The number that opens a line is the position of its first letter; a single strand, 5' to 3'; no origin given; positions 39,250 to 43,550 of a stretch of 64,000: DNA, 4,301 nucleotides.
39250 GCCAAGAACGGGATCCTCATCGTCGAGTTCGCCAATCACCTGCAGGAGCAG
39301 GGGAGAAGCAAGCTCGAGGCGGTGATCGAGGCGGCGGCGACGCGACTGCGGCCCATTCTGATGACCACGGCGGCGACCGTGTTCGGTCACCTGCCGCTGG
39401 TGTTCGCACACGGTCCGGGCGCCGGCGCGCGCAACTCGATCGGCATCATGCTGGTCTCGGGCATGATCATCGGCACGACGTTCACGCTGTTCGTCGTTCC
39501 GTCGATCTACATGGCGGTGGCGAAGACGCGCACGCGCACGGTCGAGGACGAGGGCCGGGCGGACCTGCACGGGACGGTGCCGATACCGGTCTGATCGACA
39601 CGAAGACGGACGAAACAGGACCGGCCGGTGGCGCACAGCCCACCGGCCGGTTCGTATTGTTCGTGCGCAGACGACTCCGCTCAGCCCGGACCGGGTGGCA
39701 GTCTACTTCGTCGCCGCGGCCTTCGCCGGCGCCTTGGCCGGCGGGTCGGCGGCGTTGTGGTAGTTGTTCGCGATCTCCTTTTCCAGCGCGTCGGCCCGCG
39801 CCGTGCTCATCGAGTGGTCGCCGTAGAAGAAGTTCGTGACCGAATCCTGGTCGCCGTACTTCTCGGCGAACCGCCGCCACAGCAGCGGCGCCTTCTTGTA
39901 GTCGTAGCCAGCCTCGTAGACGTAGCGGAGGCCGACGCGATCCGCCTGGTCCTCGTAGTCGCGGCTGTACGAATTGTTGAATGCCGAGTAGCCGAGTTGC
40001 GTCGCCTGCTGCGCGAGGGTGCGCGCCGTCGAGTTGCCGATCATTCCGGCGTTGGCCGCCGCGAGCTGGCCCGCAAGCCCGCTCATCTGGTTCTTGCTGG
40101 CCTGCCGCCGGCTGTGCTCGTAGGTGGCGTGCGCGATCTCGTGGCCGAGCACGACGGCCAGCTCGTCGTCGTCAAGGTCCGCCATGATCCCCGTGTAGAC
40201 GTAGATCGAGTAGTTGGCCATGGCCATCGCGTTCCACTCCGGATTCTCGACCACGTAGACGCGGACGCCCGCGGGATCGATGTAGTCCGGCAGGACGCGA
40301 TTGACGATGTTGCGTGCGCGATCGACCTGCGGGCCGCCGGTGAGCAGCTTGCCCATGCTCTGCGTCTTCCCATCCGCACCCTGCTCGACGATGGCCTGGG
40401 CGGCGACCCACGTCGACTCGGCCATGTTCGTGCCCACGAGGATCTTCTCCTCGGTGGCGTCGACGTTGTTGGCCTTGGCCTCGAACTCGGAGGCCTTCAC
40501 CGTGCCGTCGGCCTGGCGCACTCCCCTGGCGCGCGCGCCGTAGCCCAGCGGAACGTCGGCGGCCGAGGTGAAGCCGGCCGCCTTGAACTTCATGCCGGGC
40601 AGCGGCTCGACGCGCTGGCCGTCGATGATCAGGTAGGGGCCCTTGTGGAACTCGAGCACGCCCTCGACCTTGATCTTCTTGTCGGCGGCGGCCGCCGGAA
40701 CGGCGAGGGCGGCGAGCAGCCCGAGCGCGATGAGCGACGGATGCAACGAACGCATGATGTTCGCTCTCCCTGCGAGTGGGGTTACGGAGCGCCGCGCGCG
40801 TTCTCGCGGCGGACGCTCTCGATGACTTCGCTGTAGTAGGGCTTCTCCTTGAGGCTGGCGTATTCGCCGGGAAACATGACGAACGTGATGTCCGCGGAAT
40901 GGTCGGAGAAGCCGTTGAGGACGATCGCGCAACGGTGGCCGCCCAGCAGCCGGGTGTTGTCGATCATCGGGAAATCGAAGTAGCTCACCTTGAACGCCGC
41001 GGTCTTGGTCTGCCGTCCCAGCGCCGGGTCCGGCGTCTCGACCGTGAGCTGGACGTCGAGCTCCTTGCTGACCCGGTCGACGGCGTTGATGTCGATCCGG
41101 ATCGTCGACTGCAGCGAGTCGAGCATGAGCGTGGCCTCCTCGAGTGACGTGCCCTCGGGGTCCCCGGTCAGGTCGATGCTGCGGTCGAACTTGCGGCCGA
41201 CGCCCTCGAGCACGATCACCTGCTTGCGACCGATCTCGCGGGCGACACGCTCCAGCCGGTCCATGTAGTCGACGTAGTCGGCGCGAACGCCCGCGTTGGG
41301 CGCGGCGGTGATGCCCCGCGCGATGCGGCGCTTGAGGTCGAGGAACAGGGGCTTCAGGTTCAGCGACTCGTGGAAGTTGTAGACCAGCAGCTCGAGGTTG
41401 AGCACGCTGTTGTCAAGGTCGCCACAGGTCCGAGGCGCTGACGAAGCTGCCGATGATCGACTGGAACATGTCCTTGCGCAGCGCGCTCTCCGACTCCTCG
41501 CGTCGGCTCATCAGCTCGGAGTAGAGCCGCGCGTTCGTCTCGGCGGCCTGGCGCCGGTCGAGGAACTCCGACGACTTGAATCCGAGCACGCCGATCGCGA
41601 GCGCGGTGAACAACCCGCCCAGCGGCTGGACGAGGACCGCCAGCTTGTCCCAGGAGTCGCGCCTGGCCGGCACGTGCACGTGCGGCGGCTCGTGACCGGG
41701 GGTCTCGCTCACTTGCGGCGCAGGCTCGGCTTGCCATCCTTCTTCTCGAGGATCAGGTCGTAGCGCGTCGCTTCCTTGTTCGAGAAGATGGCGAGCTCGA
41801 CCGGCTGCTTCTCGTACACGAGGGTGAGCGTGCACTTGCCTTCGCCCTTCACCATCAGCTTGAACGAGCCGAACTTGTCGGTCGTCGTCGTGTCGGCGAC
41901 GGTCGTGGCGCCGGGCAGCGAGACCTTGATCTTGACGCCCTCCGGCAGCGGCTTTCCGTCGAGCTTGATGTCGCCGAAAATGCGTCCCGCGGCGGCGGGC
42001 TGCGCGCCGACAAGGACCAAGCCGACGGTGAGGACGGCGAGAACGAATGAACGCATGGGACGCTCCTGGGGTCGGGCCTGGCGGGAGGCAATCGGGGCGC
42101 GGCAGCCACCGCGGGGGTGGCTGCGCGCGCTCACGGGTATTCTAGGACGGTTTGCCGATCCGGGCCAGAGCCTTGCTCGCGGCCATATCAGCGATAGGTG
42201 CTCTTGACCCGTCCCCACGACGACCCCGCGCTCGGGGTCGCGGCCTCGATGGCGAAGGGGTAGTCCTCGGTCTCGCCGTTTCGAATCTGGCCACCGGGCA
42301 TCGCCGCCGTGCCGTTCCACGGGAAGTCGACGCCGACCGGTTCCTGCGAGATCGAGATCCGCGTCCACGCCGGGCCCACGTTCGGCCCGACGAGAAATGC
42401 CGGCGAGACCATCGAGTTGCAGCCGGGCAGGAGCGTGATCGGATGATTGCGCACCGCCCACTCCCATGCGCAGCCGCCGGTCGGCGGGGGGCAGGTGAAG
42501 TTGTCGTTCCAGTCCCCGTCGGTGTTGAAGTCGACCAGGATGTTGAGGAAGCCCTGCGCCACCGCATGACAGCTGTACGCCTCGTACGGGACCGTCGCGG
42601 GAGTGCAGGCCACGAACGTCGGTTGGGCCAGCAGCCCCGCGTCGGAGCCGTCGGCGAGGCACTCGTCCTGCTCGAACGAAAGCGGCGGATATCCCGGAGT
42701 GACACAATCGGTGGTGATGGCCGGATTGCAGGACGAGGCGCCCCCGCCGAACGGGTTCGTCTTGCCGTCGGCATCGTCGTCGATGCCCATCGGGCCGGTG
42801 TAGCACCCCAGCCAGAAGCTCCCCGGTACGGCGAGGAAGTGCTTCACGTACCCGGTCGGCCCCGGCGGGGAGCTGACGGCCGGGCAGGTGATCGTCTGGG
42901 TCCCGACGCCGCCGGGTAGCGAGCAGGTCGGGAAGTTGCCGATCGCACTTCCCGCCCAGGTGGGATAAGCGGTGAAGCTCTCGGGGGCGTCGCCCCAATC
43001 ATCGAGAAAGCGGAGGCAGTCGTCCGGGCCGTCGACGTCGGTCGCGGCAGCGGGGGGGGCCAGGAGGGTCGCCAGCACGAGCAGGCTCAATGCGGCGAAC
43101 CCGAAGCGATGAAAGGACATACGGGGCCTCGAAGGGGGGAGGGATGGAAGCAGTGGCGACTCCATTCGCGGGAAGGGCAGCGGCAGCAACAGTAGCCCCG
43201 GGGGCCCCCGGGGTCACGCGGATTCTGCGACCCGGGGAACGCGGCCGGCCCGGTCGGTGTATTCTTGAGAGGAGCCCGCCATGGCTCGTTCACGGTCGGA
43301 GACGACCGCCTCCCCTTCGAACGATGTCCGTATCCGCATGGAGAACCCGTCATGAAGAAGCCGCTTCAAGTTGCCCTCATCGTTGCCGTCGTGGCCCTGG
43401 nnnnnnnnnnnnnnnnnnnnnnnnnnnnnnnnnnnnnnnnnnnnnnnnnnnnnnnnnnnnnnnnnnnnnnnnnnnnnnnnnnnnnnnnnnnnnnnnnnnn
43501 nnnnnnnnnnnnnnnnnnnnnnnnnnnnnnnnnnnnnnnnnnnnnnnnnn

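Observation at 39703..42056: Four-gene translationally coupled operon: CarbopepD_reg-like secreted protein, small TM protein, 207-aa unknown, M48 peptidase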

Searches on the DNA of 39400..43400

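Call 80: search_rna_families(source=window, start=39400, end=43400, threshold=evalue, max_evalue=1)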
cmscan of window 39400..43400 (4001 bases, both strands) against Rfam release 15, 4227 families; matches with E-value up to 1: 1.
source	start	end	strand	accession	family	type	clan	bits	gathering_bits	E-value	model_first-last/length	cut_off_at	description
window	41487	41544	-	RF01276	sR53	Gene; snRNA; snoRNA; CD-box;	-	19.9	49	0.19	1-60/60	no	Small nucleolar RNA sR53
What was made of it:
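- Tried and rejected: Riboswitch or other RNA element in the region: nothing in Rfam (call 80).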

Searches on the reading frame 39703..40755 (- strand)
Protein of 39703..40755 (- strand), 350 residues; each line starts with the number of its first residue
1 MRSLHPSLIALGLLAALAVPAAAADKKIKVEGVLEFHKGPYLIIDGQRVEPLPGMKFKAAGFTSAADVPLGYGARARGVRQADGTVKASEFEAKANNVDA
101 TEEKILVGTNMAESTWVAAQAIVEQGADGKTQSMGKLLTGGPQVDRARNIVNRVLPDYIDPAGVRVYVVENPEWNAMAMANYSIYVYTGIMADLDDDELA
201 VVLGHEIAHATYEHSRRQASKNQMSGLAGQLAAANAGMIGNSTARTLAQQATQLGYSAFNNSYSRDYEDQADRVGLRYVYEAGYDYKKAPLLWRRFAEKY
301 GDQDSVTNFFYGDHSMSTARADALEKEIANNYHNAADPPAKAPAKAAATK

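Call 5: search_protein_families(library=pfam, max_evalue=1, proteins=[window:39703-40755:-])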
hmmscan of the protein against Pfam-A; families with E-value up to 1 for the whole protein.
window:39703-40755:- (350 aa): 6 families
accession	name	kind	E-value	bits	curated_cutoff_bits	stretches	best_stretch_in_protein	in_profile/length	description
PF01435.24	Peptidase_M48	-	3.8e-23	82.7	20.3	1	165-327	26-185/186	Peptidase family M48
PF13203.12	DUF2201_N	-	0.0067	16.5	23.2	1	170-229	31-91/271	Putative metallopeptidase domain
PF19222.5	Noda_Vmethyltr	-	0.017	15.3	30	0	235-282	12-57/148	Nodavirus Vmethyltransferase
PF18958.6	DUF5700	-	0.076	12.8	25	1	145-231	76-164/283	Putative zinc dependent peptidase (DUF5700)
PF10026.15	DUF2268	-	0.13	12.2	23.6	0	180-216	47-82/195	Predicted Zn-dependent protease (DUF2268)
PF18894.6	PhageMetallopep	-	0.15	12.6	23.7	1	166-214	48-96/134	Putative phage metallopeptidase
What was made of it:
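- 39703..40755 (-): Gene 3: secreted 350-aa M48 zinc metalloprotease (LoiP/YcaL/BepA-like catalytic domain, residues 165-327; HEIAH at 40143-40129). It has an unassigned N-terminal domain. A GGGAGAG ribosome-binding site lies at 40770-40764, and the gene starts 26 nt after the gene 2 stop. It is a lineage-specific neighbour, not part of the conserved module. PF01435 E 3.8e-23 (call 5).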

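Call 6: search_protein_families(library=ncbifam, max_evalue=1, proteins=[window:39703-40755:-])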
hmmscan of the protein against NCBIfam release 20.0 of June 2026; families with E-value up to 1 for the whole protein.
window:39703-40755:- (350 aa): 10 families
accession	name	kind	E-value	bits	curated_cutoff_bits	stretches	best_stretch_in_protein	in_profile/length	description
NF052399.1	M48_lipo_LoiP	exception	3.4e-20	72.6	365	1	151-330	74-246/247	metalloprotease LoiP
NF052400.1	M48_BAM_BepA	equivalog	1.2e-18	67.1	570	1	166-320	93-249/483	beta-barrel assembly-enhancing protease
NF003425.0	PRK04897.1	equivalog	3.7e-05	23.1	355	1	165-210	99-148/298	zinc metalloprotease HtpX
NF002363.0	PRK01345.1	equivalog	5.3e-05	22.5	422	1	165-214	86-139/318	zinc metalloprotease HtpX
NF002826.0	PRK03001.1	equivalog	0.00025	20.3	369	1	165-231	87-157/285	zinc metalloprotease HtpX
NF002669.0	PRK02391.1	equivalog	0.0019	17.4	341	1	181-210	116-145/298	zinc metalloprotease HtpX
NF002775.0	PRK02870.1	equivalog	0.0027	17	285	1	165-211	135-185/338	zinc metalloprotease HtpX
NF003965.0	PRK05457.1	equivalog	0.0046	16.4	245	1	166-210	97-145/285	protease HtpX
NF002839.0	PRK03072.1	equivalog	0.01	15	412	1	165-214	91-143/291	zinc metalloprotease HtpX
NF002322.0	PRK01265.1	equivalog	0.055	12.9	275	1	165-211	102-152/325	zinc metalloprotease HtpX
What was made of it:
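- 39703..40755 (-): NCBIfam LoiP and BepA hits fall far below their cut-offs (call 6).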

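Call 35: search_protein_families(library=padloc, max_evalue=1, proteins=[window:39703-40755:-])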
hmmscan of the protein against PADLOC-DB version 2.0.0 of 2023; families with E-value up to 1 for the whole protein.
window:39703-40755:- (350 aa): 0 families

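Call 36: search_protein_families(library=phrogs, max_evalue=1, proteins=[window:39703-40755:-])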
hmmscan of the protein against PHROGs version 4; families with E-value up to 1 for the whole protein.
window:39703-40755:- (350 aa): 4 families
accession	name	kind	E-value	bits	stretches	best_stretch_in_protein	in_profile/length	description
phrog_26636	-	unknown function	3.1e-20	73.7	1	165-330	97-263/272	-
phrog_1314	-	DNA, RNA and nucleotide metabolism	3.2e-05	24.2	1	173-223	45-95/394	HNH endonuclease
phrog_87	-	other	0.027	15.2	1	162-222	50-108/227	metallo-protease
phrog_23242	-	unknown function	0.13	12.6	1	181-232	124-175/317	-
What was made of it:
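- No PADLOC or PHROG hit (calls 35, 36).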

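Call 53: list_cluster_members(proteins=[P0198, window:40785-41405:-, window:41712-42056:-, window:39703-40755:-])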
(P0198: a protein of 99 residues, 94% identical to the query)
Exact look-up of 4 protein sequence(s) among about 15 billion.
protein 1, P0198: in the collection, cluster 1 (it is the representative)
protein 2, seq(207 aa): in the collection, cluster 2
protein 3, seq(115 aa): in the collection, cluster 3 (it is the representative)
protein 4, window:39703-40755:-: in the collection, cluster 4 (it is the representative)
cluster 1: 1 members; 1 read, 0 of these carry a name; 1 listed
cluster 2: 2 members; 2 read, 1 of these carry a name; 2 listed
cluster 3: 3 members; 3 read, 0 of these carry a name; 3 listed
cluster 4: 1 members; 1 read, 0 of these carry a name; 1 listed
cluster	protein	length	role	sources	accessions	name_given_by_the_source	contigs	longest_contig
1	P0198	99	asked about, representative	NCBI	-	-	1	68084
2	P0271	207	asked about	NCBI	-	-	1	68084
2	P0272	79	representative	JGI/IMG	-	hypothetical protein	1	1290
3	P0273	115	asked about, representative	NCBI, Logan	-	-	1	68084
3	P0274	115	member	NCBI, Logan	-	-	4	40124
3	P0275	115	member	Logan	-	-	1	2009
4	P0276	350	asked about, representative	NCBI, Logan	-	-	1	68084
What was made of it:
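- The deposited contig carries the split (call 53).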

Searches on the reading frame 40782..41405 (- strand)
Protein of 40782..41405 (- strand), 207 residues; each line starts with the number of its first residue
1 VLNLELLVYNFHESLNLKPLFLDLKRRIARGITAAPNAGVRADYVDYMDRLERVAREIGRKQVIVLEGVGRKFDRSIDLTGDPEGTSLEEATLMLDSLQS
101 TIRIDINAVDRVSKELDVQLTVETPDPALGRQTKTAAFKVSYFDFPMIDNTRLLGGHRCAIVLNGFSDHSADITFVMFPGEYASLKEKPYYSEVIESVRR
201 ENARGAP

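Call 5: search_protein_families(library=pfam, max_evalue=1, proteins=[window:40782-41405:-])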
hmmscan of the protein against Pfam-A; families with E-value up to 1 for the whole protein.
window:40782-41405:- (207 aa): 0 families

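Call 6: search_protein_families(library=ncbifam, max_evalue=1, proteins=[window:40782-41405:-])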
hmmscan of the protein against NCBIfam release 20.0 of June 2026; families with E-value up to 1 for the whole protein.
window:40782-41405:- (207 aa): 0 families

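Call 71: predict_structure(alignment_id=A8)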
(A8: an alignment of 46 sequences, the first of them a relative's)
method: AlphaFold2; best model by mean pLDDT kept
length: 115 residues; sequences in the alignment: 46
mean_pLDDT: 72.7   pTM: 0.57
mean pLDDT of the five models: 72.7, 72.3, 72.1, 69.1, 65.3
residues with pLDDT >= 90: 0; 70-90: 75; 50-70: 38; < 50: 2
segments of 3 or more residues with pLDDT < 50: none
pLDDT, mean of each block of 10 residues (from residue 1): 57 53 73 79 76 74 79 78 80 76 73 76
secondary structure, 60 per line:
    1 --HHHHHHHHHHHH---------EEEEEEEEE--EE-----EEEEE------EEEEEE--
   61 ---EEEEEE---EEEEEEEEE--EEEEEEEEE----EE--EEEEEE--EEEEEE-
elements in order: H3-14 E24-32 E42-46 E53-58 E64-69 E73-81 E84-92 E101-106 E109-114

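Call 74: fold_search(model_id=the predicted structure, library=pdb)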
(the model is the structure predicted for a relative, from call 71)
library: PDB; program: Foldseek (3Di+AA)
matches with E <= 10: 1287; with E <= 0.001: 75
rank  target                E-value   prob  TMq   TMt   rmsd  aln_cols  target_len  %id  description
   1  4v4c_B                2.3e-07  1.00  0.59  0.27   2.2        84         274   15  Crystal Structure of Pyrogallol-Phloroglucinol Transhydroxylase from Pelobacter acidigallici (released 2014-07-09)
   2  8fia_A                9.0e-06  1.00  0.58  0.04   4.1        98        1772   24  The structure of fly Teneurin self assembly (released 2023-05-03)
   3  2g2n_A                2.2e-05  1.00  0.56  0.58   3.6       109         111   18  Crystal Structure of E.coli transthyretin-related protein with bound Zn (released 2006-12-12)
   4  8uw4_A                3.0e-05  1.00  0.56  0.54   4.2       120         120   18  Crystal structure of hydroxyisourate hydrolase from Herbaspirillum seropedicae (released 2024-01-31)
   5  5ek8                  3.5e-05  1.00  0.47  0.10   8.9       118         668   14  Crystal structure of a 9R-lipoxygenase from Cyanothece PCC8801 at 2.7 Angstroms (released 2015-12-23)
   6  2gpz_A                3.9e-05  1.00  0.55  0.57   3.7       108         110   18  Transthyretin-like protein from Salmonella dublin (released 2006-05-16)
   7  2igl_A                3.9e-05  1.00  0.53  0.53   3.6       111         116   18  Crystal Structure of E. coli YEDX, a transthyretin related protein (released 2007-10-02)
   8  2h0e_B                5.1e-05  1.00  0.57  0.58   3.8       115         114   15  Crystal Structure of PucM in the absence of substrate (released 2006-06-27)
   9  4yok                  5.8e-05  1.00  0.56  0.35   3.7       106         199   12  Crystal structure of a DUF3823 family protein (PARMER_04126) from Parabacteroides merdae ATCC 43184 at 1.80 A resolution (released 2015-03-25)
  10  4h40_A                7.0e-05  1.00  0.43  0.20   7.3       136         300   12  Crystal structure of a putative cell adhesion protein (BF2867) from Bacteroides fragilis NCTC 9343 at 2.57 A resolutio (released 2012-10-03)
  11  8uw4_B                1.1e-04  1.00  0.55  0.54   4.0       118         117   18  Crystal structure of hydroxyisourate hydrolase from Herbaspirillum seropedicae (released 2024-01-31)
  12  6fb3_A                1.3e-04  1.00  0.58  0.04   3.0        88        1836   22  Teneurin 2 Partial Extracellular Domain (released 2018-03-28)
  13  5a9i_A                1.3e-04  1.00  0.49  0.32   4.7       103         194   20  Crystal structure of the extracellular domain of PepT2 (released 2015-09-09)
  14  4mrb_B                1.5e-04  1.00  0.55  0.59   3.5       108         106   12  Wild Type Human Transthyretin pH 7.5 (released 2014-01-08)
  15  6hif_Y                1.6e-04  1.00  0.57  0.73   2.0        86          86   15  Kuenenia stuttgartiensis hydrazine dehydrogenase complex (released 2019-04-17)
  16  2g2n_C                1.6e-04  1.00  0.56  0.57   3.6       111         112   17  Crystal Structure of E.coli transthyretin-related protein with bound Zn (released 2006-12-12)
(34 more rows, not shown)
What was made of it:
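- On CarboxypepD_reg / transthyretin-like fold (gene 1): Foldseek hits: 4v4c_B E 2.3e-7, E. coli transthyretin-related protein 2g2n, human transthyretin, 6hif_Y; TM 0.55-0.73 (call 74).
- Closest known: Carboxypeptidase regulatory-like / transthyretin-like domain. Same: The model superposes on transthyretin-like structures (call 74).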

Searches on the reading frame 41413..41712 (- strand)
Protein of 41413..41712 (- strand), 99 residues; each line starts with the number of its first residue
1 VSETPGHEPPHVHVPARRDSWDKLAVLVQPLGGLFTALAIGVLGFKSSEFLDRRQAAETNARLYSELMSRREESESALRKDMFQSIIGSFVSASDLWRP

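Call 5: search_protein_families(library=pfam, max_evalue=1, proteins=[window:41413-41712:-])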
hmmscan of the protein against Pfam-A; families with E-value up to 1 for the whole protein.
window:41413-41712:- (99 aa): 1 family
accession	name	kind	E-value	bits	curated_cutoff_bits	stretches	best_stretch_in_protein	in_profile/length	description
PF13711.11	DUF4160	-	0.025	15.2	23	1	5-18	11-23/65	Domain of unknown function (DUF4160)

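Call 6: search_protein_families(library=ncbifam, max_evalue=1, proteins=[window:41413-41712:-])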
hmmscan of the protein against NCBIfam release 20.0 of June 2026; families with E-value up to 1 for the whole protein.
window:41413-41712:- (99 aa): 0 families

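Call 26: find_encoding_contigs(protein=window:41413-41712:-, flank=3000, max_places=6)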
Protein window:41413-41712:- (99 aa): no gene with exactly this product is on record in the collection.

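Call 28: find_encoding_contigs(protein=window:41416-41712:-, flank=3000, max_places=6)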
Protein seq(99 aa) (99 aa): no gene with exactly this product is on record in the collection.
